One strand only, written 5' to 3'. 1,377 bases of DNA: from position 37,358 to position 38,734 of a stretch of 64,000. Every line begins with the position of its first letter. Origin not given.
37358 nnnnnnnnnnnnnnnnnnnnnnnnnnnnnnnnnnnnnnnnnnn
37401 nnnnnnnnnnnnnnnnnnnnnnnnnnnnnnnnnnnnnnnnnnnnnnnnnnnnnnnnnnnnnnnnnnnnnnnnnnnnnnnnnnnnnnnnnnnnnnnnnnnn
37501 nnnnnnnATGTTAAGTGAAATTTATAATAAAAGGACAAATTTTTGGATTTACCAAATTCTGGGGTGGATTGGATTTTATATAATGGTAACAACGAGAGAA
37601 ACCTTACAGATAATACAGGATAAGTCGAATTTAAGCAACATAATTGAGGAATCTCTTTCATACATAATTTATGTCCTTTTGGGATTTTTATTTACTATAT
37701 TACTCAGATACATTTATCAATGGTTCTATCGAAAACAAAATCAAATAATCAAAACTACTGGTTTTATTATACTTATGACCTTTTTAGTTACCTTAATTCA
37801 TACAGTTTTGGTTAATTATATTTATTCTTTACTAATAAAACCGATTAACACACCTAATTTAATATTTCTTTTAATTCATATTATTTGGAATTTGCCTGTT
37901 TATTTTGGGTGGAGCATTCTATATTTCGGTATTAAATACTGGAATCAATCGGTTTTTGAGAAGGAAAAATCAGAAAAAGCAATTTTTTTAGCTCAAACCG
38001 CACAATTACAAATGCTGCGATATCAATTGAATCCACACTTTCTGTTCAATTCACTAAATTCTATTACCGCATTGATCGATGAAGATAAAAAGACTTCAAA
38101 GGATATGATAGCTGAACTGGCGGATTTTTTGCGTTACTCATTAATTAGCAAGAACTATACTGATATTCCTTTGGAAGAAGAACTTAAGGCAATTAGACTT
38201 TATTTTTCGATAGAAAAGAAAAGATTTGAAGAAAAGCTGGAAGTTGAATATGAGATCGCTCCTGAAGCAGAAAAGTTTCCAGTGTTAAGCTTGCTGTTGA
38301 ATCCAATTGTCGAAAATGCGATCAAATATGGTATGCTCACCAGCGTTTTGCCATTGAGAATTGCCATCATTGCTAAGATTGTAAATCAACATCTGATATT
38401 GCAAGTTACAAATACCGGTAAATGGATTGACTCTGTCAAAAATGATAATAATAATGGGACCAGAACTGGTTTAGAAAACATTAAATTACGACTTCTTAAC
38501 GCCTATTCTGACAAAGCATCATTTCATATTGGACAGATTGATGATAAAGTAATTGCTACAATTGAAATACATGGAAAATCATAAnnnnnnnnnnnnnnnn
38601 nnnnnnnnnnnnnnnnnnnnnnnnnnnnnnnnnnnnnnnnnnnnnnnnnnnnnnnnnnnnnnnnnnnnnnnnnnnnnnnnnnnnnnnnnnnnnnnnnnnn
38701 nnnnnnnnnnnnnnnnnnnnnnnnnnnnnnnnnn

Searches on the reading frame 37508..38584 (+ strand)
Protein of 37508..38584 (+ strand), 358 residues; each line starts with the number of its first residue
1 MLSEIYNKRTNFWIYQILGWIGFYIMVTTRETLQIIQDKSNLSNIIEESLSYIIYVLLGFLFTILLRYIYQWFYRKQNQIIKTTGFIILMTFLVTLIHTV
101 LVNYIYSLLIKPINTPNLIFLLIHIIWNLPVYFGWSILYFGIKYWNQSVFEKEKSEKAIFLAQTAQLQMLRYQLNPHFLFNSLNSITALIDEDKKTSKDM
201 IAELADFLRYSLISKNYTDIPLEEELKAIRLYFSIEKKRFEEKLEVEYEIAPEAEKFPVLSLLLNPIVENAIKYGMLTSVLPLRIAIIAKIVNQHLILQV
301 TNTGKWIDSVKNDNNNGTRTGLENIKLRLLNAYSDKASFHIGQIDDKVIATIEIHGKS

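Call 8: search_protein_families(library=pfam, proteins=[window:37508-38584:+], max_evalue=0.01)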
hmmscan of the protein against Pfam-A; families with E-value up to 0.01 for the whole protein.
window:37508-38584:+ (358 aa): 2 families
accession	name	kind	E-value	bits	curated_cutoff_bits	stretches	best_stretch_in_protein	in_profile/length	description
PF06580.19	His_kinase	-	3.9e-26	91.6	25.2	1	165-244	1-81/81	Histidine kinase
PF07690.21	MFS_1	-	0.0042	16.5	33.4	1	12-165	207-338/347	Major Facilitator Superfamily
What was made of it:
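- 37508..38584 (+): Histidine kinase, PF06580 (LytS/YehU type), membrane sensor N-terminus. Call 8, His_kinase E=3.9e-26.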

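Call 9: search_protein_families(library=ncbifam, proteins=[window:37508-38584:+], max_evalue=0.01)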
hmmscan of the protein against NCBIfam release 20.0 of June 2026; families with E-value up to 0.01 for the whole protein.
window:37508-38584:+ (358 aa): 2 families
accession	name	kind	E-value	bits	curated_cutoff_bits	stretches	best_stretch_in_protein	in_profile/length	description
NF008100.0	PRK10845.1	equivalog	0.0023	18.1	264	1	40-111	19-89/162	colicin V production protein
TIGR03025.1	EPS_sugtrans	subfamily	0.0082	15.4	295.55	0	27-177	14-147/445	exopolysaccharide biosynthesis polyprenyl glycosylphosphotransferase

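Call 22: find_homologous_proteins(query=window:37508-38584:+, max_evalue=1e-20)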
Query window:37508-38584:+ (358 aa): 6276 proteins with E <= 1e-20 among 8000 candidates; the best 120 are listed.
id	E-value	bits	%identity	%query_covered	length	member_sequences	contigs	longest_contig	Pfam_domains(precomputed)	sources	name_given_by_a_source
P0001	1.2e-227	773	100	100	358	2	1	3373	PF06580.20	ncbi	-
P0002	1.2e-133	464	59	98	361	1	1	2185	PF06580.20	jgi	jgi:two-component system LytT family sensor kinase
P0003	1.4e-131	457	59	100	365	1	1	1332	PF06580.20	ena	-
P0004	1.4e-131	457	59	98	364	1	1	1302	PF06580.20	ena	-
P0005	3.6e-129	449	58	97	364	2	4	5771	PF06580.20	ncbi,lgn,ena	-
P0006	4.6e-129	449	57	98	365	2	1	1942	PF06580.20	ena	-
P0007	6.0e-128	445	57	100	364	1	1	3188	PF06580.20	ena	-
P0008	3.6e-122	426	55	98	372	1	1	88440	PF06580.20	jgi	jgi:two-component system LytT family sensor kinase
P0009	1.9e-119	417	56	97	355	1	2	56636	PF06580.20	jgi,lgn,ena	-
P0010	6.7e-118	412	54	98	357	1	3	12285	PF06580.20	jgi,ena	-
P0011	3.1e-112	393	61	83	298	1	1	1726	PF06580.20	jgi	jgi:two-component system LytT family sensor kinase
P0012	4.6e-111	390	53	97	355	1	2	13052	PF06580.20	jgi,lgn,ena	-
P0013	7.2e-109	382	49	99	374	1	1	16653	PF06580.20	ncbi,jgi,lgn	jgi:two-component sensor histidine kinase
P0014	2.5e-108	381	52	99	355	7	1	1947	PF06580.20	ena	-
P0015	2.6e-107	377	49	99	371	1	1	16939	PF06580.20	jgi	jgi:two-component sensor histidine kinase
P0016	3.5e-107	377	52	97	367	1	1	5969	PF06580.20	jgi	jgi:hypothetical protein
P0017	8.5e-106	372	50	97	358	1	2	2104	PF06580.20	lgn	-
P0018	8.9e-106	372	50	99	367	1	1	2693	PF06580.20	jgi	jgi:two-component system, LytTR family, sensor kinase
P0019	9.5e-105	369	49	96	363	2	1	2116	PF06580.20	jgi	-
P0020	1.4e-104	368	49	96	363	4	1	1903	PF06580.20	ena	-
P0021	3.8e-104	367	48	96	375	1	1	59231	PF06580.20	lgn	-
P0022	1.2e-102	362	53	97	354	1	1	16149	PF06580.20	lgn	-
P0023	5.5e-100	353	50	97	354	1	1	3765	PF06580.20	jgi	-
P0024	1.3e-99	352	49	97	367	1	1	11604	PF06580.20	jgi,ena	-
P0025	3.8e-98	347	48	97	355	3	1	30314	PF02518.32,PF06580.20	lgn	-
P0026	1.5e-97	345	48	97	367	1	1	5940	PF02518.32,PF06580.20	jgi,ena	-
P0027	5.0e-97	343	67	65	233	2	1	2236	PF06580.20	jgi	jgi:LytS/YehU family sensor histidine kinase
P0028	5.6e-97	343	49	96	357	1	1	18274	PF06580.20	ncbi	-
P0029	2.2e-96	341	54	85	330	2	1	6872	PF06580.20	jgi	jgi:LytS/YehU family sensor histidine kinase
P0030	6.1e-96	340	49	96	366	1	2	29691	PF06580.20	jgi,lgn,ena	-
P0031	9.9e-96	339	47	97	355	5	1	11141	PF02518.32,PF06580.20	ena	-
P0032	2.8e-95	338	50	98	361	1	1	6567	PF06580.20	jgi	jgi:hypothetical protein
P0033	3.6e-95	337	47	97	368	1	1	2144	PF02518.32,PF06580.20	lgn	-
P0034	1.3e-94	335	47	97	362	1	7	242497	PF06580.20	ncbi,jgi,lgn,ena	ncbi:MAG: histidine kinase [Bacteroidota bacterium]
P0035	2.8e-92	328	45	98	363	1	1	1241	PF02518.32,PF06580.20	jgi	jgi:hypothetical protein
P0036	4.0e-92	327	48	99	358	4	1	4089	PF06580.20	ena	-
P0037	8.4e-92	326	47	98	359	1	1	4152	PF06580.20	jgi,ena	-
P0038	3.6e-91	324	48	97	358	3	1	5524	PF06580.20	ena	-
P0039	8.4e-91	323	44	98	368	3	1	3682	PF02518.32,PF06580.20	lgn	-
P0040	1.7e-89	319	46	99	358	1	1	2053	PF06580.20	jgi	jgi:two-component system, LytTR family, sensor kinase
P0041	8.7e-89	316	45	97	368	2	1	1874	PF02518.32,PF06580.20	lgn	-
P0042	1.1e-86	309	45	96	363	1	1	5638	PF06580.20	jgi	jgi:hypothetical protein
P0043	1.1e-86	309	47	97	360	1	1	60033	PF06580.20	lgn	-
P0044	1.9e-86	309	41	96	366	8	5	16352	PF02518.32,PF06580.20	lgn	-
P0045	7.9e-86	307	47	99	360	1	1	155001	PF06580.20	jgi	jgi:LytS/YehU family sensor histidine kinase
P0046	2.1e-85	305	49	100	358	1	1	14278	PF06580.20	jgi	-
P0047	2.9e-85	305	43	97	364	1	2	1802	PF06580.20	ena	-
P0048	5.3e-84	301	45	96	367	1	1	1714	PF02518.32,PF06580.20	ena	-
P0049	5.8e-84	300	47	99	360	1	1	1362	PF06580.20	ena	-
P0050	1.6e-83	299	47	99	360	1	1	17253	PF06580.20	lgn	-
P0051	2.0e-83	299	45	99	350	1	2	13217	PF06580.20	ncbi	-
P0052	2.7e-83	298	45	97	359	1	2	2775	PF06580.20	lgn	-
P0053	3.7e-83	298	48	97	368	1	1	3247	PF06580.20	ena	-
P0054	5.4e-83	297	44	96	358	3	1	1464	PF02518.32,PF06580.20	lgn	-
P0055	1.7e-82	296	46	97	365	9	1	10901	PF06580.20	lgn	-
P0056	2.0e-82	295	44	96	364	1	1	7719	PF06580.20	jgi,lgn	jgi:two-component system, LytTR family, sensor kinase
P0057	2.8e-82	295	46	97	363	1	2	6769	PF06580.20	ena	-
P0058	2.9e-82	295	43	98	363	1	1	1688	PF06580.20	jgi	-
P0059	2.9e-82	295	45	97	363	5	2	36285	PF06580.20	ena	-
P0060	3.6e-82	295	45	96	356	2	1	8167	PF06580.20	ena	-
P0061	7.0e-82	294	43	97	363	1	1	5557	PF06580.20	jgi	jgi:hypothetical protein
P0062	7.6e-82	294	44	93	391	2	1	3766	PF06580.20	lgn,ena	-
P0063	9.7e-82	293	43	96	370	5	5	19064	PF02518.32,PF06580.20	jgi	jgi:hypothetical protein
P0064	1.0e-81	293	43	96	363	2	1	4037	PF06580.20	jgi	jgi:two-component system LytT family sensor kinase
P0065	1.2e-81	293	45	97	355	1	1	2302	PF06580.20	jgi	jgi:two-component sensor histidine kinase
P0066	1.3e-81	293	45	100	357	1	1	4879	PF02518.32,PF06580.20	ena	-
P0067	1.5e-81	293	44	97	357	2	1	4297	PF06580.20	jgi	jgi:two-component system LytT family sensor kinase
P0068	2.1e-81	292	47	97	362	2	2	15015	PF06580.20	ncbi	-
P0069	2.4e-81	292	45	99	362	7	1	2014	PF06580.20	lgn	-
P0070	2.4e-81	292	45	99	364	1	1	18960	PF02518.32,PF06580.20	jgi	-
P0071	3.4e-81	291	44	99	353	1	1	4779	PF06580.20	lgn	-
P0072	1.2e-80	290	46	99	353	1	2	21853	PF06580.20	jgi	-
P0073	1.2e-80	290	45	96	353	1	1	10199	PF06580.20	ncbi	-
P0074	1.3e-80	290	43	99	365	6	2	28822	PF06580.20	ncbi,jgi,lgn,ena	-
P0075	1.7e-80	289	47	95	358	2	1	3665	PF06580.20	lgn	-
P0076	2.1e-80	289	46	99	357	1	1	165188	PF06580.20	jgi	jgi:two-component system, LytTR family, sensor kinase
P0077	2.3e-80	289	43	96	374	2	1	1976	PF06580.20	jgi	jgi:sensor histidine kinase YesM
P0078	2.4e-80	289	44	100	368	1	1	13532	PF06580.20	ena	-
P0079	2.4e-80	289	44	97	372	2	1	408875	PF02518.32,PF06580.20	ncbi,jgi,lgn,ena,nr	ncbi:MAG TPA: histidine kinase [Bacteroidales bacterium]|nr:histidine kinase [Bacteroidales bacteriu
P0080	2.5e-80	289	46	99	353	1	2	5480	PF06580.20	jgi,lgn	jgi:two-component system, LytTR family, sensor kinase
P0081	2.7e-80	288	47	96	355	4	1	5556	PF06580.20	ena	-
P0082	3.6e-80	288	43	99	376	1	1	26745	PF02518.32,PF06580.20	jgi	-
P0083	3.9e-80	288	44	96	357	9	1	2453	PF06580.20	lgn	-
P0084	4.1e-80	288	44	97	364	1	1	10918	PF06580.20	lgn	-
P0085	4.2e-80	288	45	98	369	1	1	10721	PF06580.20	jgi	jgi:hypothetical protein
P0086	5.2e-80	287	45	97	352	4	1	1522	PF06580.20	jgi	-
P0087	5.8e-80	287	44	100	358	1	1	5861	PF06580.20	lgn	-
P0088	6.6e-80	287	45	98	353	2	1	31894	PF06580.20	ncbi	-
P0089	7.0e-80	287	48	93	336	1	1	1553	PF06580.20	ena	-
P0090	7.6e-80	287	47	97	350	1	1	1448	PF06580.20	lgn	-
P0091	8.5e-80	287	44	96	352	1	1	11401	PF06580.20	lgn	-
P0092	1.2e-79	286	44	97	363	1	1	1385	PF06580.20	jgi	jgi:hypothetical protein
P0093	1.3e-79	286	45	99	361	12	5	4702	PF06580.20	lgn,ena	-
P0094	1.3e-79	286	45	98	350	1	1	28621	PF06580.20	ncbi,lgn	ncbi:MAG: histidine kinase [Bacteroidota bacterium]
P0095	1.3e-79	286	46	92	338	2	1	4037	PF06580.20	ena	-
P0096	2.2e-79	285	44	97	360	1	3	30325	PF06580.20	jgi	-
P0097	2.6e-79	285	45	99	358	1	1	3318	PF06580.20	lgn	-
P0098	2.7e-79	285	46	99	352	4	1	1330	PF06580.20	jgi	-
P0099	2.8e-79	285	44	99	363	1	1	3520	PF06580.20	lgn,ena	-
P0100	2.8e-79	285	59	64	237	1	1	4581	PF06580.20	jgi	jgi:LytS/YehU family sensor histidine kinase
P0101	2.9e-79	285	46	95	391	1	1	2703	PF06580.20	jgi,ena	-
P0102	3.0e-79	285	42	96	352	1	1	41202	PF06580.20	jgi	-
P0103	3.1e-79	285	46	97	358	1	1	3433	PF06580.20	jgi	-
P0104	4.9e-79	284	45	96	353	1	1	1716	PF06580.20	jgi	jgi:hypothetical protein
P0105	5.4e-79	284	43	96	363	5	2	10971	PF06580.20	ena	-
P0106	6.2e-79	284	45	97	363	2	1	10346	PF06580.20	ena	-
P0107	6.6e-79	284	49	76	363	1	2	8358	PF06580.20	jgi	jgi:sensor histidine kinase YesM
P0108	7.7e-79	284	43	98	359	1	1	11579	PF06580.20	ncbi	-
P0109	9.1e-79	283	44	97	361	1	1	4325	PF02518.32,PF06580.20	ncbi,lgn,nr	ncbi:histidine kinase [candidate division KSB1 bacterium]|nr:histidine kinase [candidate division KS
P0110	9.9e-79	283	42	96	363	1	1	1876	PF06580.20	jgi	jgi:two-component system, LytTR family, sensor kinase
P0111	1.0e-78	283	39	97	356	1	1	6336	PF06580.20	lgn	-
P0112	1.2e-78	283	46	96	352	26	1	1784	PF06580.20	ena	-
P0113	1.2e-78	283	45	98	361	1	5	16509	PF06580.20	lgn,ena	-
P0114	1.3e-78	283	43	96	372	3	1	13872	PF06580.20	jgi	jgi:two-component system, LytTR family, sensor kinase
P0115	1.6e-78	283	42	96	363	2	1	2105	PF02518.32,PF06580.20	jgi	jgi:hypothetical protein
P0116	1.8e-78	282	44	96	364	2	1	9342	PF06580.20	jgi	-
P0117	2.1e-78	282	46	97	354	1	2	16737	PF06580.20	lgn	-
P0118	2.3e-78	282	45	99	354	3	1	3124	PF06580.20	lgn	-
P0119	2.5e-78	282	43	98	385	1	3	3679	PF06580.20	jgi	jgi:hypothetical protein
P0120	2.6e-78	282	46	99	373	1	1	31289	PF06580.20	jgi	-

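Call 23: find_encoding_contigs(protein=P0008, flank=8000, max_places=2)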
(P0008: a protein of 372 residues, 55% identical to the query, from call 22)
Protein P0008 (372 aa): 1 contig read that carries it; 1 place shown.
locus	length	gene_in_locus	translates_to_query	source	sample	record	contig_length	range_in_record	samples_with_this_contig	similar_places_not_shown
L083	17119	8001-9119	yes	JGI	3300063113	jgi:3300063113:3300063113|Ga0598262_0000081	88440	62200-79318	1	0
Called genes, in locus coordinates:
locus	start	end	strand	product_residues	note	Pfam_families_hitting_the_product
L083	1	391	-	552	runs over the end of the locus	PF02012:BNR (faint), PF15902:Sortilin-Vps10, PF00801:PKD, PF18911:PKD_4, PF18962:Por_Secre_tail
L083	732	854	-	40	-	-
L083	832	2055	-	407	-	PF13570:Beta-prop_ACSF4 (weak), PF01011:PQQ (faint), PF13360:PQQ_2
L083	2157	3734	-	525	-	PF07953:Toxin_R_bind_N, PF13385:Laminin_G_3, PF07676:PD40 (faint)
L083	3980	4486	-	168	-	-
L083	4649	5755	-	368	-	PF00144:Beta-lactamase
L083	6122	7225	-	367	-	PF18962:Por_Secre_tail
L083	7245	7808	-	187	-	PF00561:Abhydrolase_1, PF12697:Abhydrolase_6 (faint), PF12146:Hydrolase_4 (faint)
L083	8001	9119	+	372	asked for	PF06580:His_kinase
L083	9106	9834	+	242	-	PF00072:Response_reg, PF04397:LytTR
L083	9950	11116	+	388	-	PF08450:SGL (faint), PF21959:DUF6923 (faint), PF22807:TrAA12 (faint), PF01436:NHL (faint), PF20067:SSL_N (faint), PF25021:TEN_NHL (faint), PF24684:Vgb_lyase, PF18962:Por_Secre_tail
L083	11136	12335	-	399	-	-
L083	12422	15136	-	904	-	PF13620:CarboxypepD_reg, PF13715:CarbopepD_reg_2 (weak), PF14905:OMP_b-brl_3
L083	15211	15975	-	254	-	PF22252:PNGase_F-II_N, PF09697:Porph_ging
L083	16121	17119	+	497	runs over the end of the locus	PF00512:HisKA, PF02518:HATPase_c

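Call 24: find_encoding_contigs(protein=P0009, flank=8000, max_places=2)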
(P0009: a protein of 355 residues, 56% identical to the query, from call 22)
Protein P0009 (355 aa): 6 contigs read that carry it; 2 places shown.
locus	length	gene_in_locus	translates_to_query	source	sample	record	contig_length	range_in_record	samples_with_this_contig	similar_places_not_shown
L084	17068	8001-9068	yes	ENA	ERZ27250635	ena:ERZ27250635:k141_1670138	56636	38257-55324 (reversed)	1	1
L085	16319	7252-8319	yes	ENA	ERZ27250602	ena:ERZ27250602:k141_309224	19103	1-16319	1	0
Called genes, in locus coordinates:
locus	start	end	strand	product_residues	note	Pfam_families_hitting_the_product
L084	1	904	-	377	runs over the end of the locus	PF01030:Recep_L_domain (faint), PF18962:Por_Secre_tail (weak)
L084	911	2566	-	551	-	PF00515:TPR_1 (faint), PF07719:TPR_2 (faint), PF13174:TPR_6 (faint), PF14684:Tricorn_C1, PF17820:PDZ_6 (weak), PF03572:Peptidase_S41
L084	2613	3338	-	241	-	PF19641:DUF6144 (weak)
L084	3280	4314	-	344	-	-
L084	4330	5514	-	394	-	PF18958:DUF5700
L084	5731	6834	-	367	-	PF08450:SGL (faint), PF18962:Por_Secre_tail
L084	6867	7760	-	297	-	PF00561:Abhydrolase_1, PF12146:Hydrolase_4, PF12697:Abhydrolase_6, PF03096:Ndr (weak)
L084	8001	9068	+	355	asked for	PF06580:His_kinase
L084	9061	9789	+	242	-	PF00072:Response_reg, PF04397:LytTR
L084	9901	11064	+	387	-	PF24684:Vgb_lyase, PF08450:SGL (faint), PF21959:DUF6923 (faint), PF22807:TrAA12 (faint), PF01436:NHL (faint), PF06739:SBBP (faint), PF24684:Vgb_lyase, PF18962:Por_Secre_tail, +1 more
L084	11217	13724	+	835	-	PF02743:dCache_1 (faint), PF08448:PAS_4 (faint), PF13188:PAS_8 (faint), PF00989:PAS (weak), PF13426:PAS_9, PF08447:PAS_3 (faint), PF00512:HisKA, PF02518:HATPase_c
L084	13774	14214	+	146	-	PF00072:Response_reg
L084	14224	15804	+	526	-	PF00072:Response_reg, PF23198:PDE8A_N (faint), PF00512:HisKA, PF02518:HATPase_c, PF00072:Response_reg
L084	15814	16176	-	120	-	PF00403:HMA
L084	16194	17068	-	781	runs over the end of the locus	PF13715:CarbopepD_reg_2, PF07715:Plug, PF00593:TonB_dep_Rec_b-barrel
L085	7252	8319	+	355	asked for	PF06580:His_kinase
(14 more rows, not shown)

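Call 25: find_encoding_contigs(protein=P0005, flank=8000, max_places=2)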
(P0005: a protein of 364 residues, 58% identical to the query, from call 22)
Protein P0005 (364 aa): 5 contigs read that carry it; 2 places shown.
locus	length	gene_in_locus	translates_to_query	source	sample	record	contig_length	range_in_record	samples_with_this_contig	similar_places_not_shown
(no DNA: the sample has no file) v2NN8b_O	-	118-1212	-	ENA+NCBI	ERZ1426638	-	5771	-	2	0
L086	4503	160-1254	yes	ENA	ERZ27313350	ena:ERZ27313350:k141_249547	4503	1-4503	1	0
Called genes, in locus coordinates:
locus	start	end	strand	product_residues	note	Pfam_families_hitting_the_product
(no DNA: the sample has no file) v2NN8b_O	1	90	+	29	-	?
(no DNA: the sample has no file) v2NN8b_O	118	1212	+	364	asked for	PF06580:His_kinase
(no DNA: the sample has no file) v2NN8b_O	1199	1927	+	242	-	PF00072:Response_reg, PF04397:LytTR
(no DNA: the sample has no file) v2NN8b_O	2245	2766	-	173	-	PF07298:NnrU (weak), PF06966:DUF1295 (weak), PF04140:ICMT, PF04191:PEMT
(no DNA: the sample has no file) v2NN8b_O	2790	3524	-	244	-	-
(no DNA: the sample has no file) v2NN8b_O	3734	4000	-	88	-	-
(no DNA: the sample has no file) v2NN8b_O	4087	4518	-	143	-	PF04480:DUF559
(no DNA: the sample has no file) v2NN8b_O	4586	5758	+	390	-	PF14294:DUF4372, PF01609:DDE_Tnp_1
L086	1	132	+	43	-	?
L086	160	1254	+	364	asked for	PF06580:His_kinase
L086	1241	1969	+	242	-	PF00072:Response_reg, PF04397:LytTR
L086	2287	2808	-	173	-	PF07298:NnrU (faint), PF06966:DUF1295 (weak), PF04140:ICMT, PF04191:PEMT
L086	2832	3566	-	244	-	-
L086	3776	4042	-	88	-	-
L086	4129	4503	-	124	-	PF04480:DUF559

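Call 28: find_encoding_contigs(protein=P0010, flank=6000, max_places=1)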
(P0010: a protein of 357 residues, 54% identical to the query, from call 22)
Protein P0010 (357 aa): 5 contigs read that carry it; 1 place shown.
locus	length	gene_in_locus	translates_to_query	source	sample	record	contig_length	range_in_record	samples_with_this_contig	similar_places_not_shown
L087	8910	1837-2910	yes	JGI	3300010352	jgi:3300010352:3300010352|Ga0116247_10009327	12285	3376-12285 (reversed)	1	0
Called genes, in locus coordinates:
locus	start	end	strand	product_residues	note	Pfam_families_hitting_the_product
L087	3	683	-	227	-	?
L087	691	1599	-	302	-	PF00561:Abhydrolase_1, PF12146:Hydrolase_4, PF12697:Abhydrolase_6, PF03096:Ndr (weak)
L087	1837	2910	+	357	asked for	PF06580:His_kinase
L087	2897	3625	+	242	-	PF00072:Response_reg, PF04397:LytTR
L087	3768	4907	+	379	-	PF08450:SGL (faint), PF21959:DUF6923 (faint), PF22807:TrAA12 (faint), PF20067:SSL_N (faint), PF01436:NHL (faint), PF25021:TEN_NHL (faint), PF24684:Vgb_lyase, PF18962:Por_Secre_tail (weak)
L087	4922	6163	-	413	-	-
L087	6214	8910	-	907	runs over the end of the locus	PF13620:CarboxypepD_reg, PF13715:CarbopepD_reg_2 (weak), PF14905:OMP_b-brl_3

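Call 29: find_encoding_contigs(protein=P0012, flank=6000, max_places=1)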
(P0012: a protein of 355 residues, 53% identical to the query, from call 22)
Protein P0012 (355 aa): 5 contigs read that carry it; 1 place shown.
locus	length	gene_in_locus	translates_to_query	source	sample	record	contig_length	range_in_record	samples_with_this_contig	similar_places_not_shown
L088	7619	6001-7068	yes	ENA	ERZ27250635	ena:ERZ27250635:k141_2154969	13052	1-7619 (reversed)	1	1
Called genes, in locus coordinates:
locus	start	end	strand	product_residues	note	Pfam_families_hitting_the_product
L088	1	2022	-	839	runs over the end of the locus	PF19313:DUF5916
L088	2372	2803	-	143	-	PF22544:HYDIN_VesB_CFA65-like_Ig, PF07610:DUF1573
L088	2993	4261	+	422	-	PF00512:HisKA, PF02518:HATPase_c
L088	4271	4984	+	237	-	PF00072:Response_reg, PF00486:Trans_reg_C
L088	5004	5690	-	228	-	PF01177:Asp_Glu_race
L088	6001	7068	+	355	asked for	PF06580:His_kinase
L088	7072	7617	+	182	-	?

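Call 30: find_encoding_contigs(protein=P0022, flank=6000, max_places=1)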
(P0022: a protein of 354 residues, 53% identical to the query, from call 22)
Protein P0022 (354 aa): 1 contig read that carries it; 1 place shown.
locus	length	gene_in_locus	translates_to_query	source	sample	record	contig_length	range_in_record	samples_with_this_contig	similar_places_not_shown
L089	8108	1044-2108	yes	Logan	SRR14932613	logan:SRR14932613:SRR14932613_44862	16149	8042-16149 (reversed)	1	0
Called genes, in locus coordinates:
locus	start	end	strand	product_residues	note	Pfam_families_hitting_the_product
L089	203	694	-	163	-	PF04397:LytTR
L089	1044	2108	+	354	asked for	PF06580:His_kinase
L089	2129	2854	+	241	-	PF00072:Response_reg, PF04397:LytTR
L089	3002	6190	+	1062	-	PF13620:CarboxypepD_reg, PF13715:CarbopepD_reg_2, PF07715:Plug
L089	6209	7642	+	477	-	PF14322:SusD-like_3, PF07980:SusD_RagB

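Call 31: find_encoding_contigs(protein=P0007, flank=6000, max_places=1)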
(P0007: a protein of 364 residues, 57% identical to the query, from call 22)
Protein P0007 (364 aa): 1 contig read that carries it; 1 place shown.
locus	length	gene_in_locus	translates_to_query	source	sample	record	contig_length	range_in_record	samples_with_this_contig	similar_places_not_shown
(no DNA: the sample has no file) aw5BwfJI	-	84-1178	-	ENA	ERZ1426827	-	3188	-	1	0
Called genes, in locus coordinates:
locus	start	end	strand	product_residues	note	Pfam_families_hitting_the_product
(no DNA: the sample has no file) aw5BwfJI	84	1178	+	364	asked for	PF06580:His_kinase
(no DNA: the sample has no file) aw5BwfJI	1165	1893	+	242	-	PF00072:Response_reg, PF04397:LytTR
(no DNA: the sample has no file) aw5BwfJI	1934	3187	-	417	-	?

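Call 77: find_encoding_contigs(protein=P0016, flank=5000, max_places=1)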
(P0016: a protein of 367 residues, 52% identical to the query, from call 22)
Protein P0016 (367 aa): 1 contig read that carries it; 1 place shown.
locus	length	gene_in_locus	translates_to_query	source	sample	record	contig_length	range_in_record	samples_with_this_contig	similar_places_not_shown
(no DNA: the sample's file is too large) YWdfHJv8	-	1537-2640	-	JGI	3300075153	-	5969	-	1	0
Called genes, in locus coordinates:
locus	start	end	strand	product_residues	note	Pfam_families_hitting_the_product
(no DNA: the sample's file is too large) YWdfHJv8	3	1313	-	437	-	?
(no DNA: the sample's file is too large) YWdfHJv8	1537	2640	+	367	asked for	PF06580:His_kinase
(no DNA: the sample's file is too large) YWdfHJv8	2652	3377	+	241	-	PF00072:Response_reg, PF04397:LytTR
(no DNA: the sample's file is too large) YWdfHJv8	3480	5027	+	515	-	PF24316:Tli3 (faint), PF13088:BNR_2 (faint)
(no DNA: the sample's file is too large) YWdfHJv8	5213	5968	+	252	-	?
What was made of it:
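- Tried and rejected: Three look-ups returned no DNA for the record asked for (calls 25, 31, 77); call 25 still yielded L086 as a second place.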

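Call 78: find_encoding_contigs(protein=P0013, flank=6000, max_places=1)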
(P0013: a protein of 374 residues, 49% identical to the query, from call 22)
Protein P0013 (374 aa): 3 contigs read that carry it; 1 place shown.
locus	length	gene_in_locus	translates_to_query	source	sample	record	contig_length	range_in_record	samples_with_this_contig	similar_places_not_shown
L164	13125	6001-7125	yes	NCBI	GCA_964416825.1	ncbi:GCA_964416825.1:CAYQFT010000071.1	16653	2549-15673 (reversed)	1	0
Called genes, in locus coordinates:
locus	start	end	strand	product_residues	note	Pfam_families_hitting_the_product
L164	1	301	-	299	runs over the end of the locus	PF00756:Esterase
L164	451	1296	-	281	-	PF00106:adh_short, PF01370:Epimerase, PF08659:KR, PF13561:adh_short_C2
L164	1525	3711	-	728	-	PF06452:CBM9_1 (weak), PF19313:DUF5916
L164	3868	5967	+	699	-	PF01839:FG-GAP (faint), PF13517:FG-GAP_3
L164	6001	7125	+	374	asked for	PF06580:His_kinase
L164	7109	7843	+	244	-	PF00072:Response_reg, PF04397:LytTR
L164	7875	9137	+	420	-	PF00294:PfkB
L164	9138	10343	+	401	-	PF01232:Mannitol_dh, PF08125:Mannitol_dh_C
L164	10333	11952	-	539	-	PF08757:CotH, PF18962:Por_Secre_tail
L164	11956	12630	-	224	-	-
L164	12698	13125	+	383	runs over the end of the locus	PF00149:Metallophos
